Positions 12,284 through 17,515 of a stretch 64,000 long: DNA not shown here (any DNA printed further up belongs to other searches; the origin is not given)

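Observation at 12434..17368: Single-gene NLR/STAND candidate defence protein: Mrr-like nuclease + NACHT NTPase + ~950-aa HEAT/ARM-like sensor arm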

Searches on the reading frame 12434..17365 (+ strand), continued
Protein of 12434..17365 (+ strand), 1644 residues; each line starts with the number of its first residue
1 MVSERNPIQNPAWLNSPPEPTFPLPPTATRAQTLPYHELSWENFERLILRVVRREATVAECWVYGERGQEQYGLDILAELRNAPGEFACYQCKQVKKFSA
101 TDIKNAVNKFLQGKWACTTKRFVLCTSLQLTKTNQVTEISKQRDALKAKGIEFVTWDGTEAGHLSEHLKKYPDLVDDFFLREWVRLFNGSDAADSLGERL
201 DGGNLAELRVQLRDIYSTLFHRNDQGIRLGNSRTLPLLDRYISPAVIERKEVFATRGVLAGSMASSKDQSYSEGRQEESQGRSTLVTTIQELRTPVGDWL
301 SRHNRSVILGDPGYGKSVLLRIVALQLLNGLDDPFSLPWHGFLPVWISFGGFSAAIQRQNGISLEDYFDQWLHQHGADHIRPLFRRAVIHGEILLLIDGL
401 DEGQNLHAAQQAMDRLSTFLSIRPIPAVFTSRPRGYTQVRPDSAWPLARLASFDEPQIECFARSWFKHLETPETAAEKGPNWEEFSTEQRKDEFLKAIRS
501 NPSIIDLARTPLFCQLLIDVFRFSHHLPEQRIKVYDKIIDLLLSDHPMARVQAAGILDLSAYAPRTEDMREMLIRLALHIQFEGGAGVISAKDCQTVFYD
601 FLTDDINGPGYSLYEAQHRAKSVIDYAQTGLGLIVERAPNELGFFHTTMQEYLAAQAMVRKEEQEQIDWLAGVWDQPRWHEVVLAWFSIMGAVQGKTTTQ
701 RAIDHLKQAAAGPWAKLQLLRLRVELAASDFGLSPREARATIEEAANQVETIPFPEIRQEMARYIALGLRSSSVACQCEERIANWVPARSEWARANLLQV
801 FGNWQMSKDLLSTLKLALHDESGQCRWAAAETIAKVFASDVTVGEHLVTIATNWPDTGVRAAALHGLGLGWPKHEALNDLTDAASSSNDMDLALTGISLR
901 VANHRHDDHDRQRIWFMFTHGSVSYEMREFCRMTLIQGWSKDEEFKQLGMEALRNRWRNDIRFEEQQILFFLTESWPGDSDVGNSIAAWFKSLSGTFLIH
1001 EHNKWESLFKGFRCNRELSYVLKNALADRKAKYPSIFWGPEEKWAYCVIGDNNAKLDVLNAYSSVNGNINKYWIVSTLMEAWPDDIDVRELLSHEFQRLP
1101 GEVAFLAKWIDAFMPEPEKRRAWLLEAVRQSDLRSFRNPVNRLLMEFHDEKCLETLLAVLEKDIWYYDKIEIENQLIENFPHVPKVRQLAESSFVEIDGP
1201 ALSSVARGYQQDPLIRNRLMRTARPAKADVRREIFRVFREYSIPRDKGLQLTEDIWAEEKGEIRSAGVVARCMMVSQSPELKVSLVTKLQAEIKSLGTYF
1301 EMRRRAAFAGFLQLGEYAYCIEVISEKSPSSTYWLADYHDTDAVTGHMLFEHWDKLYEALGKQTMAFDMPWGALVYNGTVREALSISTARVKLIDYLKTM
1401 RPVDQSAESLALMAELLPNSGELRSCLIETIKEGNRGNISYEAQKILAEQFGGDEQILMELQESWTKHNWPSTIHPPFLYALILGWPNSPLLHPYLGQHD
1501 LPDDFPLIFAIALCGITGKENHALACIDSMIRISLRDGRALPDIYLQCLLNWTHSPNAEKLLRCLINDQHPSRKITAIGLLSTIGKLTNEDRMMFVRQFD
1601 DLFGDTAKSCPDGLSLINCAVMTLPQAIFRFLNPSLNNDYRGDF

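Call 16: search_solved_structures(query=A1, max_evalue=1, show_alignments=2)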
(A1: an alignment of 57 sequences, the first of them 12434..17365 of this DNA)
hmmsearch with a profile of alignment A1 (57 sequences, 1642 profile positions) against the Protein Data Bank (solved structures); distinct sequences matched with E-value up to 1: 47.
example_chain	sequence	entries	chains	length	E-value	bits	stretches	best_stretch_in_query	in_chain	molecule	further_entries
9sah_A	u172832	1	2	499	1.4e-14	56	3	806-858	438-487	E4-NB2 synthetic fusion protein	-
6fsq_A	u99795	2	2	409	6.4e-12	47.2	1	807-867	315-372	alphaRep A3_bGFPD | A3_bGFPD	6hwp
4zv6_A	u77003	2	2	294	3.6e-11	44.7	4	807-867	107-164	AlphaRep-7 | alpha-Rep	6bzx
6ft5_A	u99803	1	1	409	6e-10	40.6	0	806-840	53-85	alphaRep A3_A3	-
4xl5_C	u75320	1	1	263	4.8e-09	37.6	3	807-867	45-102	bGFP-A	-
6gwc_C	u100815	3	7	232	2.1e-08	35.5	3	807-867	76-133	iE5 ALPHAREP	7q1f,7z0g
8aw4_A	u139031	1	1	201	3e-07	31.7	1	807-867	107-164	ALPHAREP bB-E3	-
3ltj_A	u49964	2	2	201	3.4e-06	28.2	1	806-841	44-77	AlphaRep-4 | bA3-2: binder of A3 protein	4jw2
3ltm_A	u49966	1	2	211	3.9e-06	28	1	806-841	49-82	Alpha-Rep4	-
6gx7_E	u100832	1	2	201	6.1e-06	27.3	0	807-867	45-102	iiiA5 ALPHAREP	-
9rhz_A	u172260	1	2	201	8.1e-06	26.9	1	806-867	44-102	ALPHAREP bE5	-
5dcq_A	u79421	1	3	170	1e-05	26.6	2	807-867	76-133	artificial repeat proteins (alphaREP3)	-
7p0h_A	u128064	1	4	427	2.7e-05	25.2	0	807-838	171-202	Helicobacter pylori ComF fused to an artificial alphaREP crystallization helper (named B2)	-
4xvp_D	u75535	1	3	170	2.9e-05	25.1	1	807-866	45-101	BGFP-C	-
6uri_B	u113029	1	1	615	3.3e-05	24.9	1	1460-1594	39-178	AP-2 complex subunit beta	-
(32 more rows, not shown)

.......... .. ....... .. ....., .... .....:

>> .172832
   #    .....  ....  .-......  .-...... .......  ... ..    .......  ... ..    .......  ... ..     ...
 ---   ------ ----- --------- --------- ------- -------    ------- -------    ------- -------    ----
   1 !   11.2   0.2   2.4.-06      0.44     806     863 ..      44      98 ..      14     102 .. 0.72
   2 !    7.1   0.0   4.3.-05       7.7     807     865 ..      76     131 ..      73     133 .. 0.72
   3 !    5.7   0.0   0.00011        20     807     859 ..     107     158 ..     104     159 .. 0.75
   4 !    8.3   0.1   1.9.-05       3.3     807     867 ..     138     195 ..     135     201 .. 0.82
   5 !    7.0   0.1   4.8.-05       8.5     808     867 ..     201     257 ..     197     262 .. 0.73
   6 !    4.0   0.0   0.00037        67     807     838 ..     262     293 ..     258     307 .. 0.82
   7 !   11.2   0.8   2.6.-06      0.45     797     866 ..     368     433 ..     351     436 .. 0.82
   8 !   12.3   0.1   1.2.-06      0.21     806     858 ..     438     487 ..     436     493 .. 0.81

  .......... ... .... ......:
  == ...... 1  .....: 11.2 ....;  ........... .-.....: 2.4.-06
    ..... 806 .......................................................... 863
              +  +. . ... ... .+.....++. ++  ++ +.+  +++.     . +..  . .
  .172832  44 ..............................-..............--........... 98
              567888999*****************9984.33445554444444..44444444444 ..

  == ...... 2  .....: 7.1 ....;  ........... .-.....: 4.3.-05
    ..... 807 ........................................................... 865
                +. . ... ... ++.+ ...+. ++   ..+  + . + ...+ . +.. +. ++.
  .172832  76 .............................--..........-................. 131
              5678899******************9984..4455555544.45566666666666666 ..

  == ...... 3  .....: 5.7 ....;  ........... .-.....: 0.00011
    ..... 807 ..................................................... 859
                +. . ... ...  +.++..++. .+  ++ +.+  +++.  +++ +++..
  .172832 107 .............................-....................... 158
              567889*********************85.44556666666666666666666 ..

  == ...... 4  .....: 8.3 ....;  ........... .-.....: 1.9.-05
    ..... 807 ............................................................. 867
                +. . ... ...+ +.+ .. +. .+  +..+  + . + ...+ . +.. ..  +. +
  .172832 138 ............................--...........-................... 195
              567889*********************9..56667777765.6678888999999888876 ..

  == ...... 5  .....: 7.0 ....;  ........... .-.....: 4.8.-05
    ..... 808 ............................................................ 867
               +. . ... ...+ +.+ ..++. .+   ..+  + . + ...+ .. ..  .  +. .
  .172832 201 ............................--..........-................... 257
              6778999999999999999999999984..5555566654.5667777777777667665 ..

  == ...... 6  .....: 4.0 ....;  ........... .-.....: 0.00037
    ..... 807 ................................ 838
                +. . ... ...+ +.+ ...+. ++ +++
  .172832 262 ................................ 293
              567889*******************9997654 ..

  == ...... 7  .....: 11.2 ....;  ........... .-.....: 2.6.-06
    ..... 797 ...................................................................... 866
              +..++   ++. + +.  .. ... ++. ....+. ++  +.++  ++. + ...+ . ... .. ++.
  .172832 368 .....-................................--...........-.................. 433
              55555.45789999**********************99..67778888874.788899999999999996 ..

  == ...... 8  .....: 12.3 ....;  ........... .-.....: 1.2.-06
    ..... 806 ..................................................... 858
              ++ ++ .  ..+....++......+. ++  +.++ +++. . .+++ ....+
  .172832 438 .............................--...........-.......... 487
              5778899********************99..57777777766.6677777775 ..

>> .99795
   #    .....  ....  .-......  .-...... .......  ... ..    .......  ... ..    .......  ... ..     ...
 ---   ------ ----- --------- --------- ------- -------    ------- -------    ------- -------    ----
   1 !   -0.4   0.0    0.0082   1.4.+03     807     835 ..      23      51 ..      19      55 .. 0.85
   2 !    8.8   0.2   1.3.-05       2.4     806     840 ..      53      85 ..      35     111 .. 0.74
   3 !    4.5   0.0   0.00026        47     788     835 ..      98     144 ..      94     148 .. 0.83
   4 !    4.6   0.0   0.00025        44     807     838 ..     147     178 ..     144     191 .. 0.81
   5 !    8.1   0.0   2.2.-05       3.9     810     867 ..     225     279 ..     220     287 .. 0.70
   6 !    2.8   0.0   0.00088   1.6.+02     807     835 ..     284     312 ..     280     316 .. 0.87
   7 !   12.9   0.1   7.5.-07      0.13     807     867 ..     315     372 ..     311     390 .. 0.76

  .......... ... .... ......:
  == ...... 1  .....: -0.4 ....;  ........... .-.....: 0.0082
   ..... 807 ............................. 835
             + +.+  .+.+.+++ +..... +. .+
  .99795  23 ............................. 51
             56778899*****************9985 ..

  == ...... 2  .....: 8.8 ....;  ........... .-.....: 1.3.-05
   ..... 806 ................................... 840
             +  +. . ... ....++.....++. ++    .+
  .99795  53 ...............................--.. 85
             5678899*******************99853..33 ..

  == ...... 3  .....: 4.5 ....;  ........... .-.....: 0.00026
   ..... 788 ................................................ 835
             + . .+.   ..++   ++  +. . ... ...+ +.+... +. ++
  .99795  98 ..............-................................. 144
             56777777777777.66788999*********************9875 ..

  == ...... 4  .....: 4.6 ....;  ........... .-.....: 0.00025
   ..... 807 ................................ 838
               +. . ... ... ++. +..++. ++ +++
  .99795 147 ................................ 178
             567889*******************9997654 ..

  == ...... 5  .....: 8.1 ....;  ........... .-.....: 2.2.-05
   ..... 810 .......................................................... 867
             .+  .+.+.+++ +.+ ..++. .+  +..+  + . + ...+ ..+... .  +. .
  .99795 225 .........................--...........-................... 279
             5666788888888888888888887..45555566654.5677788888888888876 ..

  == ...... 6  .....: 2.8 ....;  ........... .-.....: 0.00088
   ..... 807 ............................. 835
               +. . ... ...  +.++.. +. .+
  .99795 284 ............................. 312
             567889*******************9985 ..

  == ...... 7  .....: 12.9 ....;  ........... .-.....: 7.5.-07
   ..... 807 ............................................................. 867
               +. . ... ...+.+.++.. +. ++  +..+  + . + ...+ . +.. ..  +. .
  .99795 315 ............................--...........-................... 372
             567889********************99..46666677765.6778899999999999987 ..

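Call 23: list_cluster_members(proteins=[P0003, P0016, P0025, P0041, P0045, P0053, P0104, P0111, P0010, P0022])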
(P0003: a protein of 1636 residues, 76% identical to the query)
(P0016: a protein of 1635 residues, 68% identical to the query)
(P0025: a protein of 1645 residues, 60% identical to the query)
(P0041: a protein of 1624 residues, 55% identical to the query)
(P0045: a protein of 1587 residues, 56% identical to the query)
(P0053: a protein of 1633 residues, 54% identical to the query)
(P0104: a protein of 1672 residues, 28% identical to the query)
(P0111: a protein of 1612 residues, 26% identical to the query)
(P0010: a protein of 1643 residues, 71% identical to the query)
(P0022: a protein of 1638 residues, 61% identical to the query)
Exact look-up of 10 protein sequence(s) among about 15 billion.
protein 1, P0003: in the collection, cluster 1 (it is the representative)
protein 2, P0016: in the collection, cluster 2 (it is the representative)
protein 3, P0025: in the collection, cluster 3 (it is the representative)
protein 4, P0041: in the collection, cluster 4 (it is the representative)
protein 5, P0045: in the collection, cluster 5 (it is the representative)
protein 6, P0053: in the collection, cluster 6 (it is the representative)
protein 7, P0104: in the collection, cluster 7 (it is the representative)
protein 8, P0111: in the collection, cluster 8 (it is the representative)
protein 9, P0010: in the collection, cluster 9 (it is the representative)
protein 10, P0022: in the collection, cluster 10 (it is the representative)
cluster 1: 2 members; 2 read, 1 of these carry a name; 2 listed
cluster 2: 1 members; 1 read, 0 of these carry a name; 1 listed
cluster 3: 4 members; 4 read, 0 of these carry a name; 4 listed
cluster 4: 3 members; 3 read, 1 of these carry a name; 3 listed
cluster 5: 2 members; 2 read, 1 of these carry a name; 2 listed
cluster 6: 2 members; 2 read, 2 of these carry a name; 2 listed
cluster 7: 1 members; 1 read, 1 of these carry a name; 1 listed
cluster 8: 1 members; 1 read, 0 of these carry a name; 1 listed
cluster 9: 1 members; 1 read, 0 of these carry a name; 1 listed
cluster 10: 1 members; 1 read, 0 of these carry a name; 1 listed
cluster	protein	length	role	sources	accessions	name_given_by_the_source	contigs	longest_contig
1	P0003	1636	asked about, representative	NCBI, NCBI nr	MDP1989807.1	MAG: NACHT domain-containing protein [Syntrophales bacterium] | NACHT domain-containing protein [Syntrophales bacterium]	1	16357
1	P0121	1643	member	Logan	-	-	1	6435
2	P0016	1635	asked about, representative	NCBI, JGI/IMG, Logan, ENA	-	-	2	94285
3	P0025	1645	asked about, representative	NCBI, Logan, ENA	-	-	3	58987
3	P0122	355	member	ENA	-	-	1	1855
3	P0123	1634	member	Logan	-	-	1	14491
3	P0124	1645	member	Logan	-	-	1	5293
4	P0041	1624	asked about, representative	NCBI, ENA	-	-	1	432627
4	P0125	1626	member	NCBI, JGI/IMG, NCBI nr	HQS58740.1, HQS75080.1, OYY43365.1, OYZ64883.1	MAG: hypothetical protein B7Y56_10830 [Gallionellales bacterium 35-53-114] | energy-coupling factor transporter ATP-binding protein EcfA2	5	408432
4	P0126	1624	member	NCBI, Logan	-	-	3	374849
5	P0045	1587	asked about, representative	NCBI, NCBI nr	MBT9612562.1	MAG: NACHT domain-containing protein [Burkholderiales bacterium] | NACHT domain-containing protein [Burkholderiales bacterium]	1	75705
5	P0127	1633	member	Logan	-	-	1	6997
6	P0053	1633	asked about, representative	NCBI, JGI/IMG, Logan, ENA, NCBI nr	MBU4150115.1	MAG: NACHT domain-containing protein [Gammaproteobacteria bacterium] | NACHT domain-containing protein [Gammaproteobacteria bacterium]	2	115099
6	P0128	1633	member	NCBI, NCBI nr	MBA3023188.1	MAG: NACHT domain-containing protein [Sideroxydans sp.] | NACHT domain-containing protein [Sideroxydans sp.]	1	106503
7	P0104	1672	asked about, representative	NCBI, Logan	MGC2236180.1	MAG: NACHT domain-containing protein [Pyrinomonadaceae bacterium]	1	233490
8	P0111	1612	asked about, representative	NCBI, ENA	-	-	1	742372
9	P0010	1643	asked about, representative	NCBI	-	-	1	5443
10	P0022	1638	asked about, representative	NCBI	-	-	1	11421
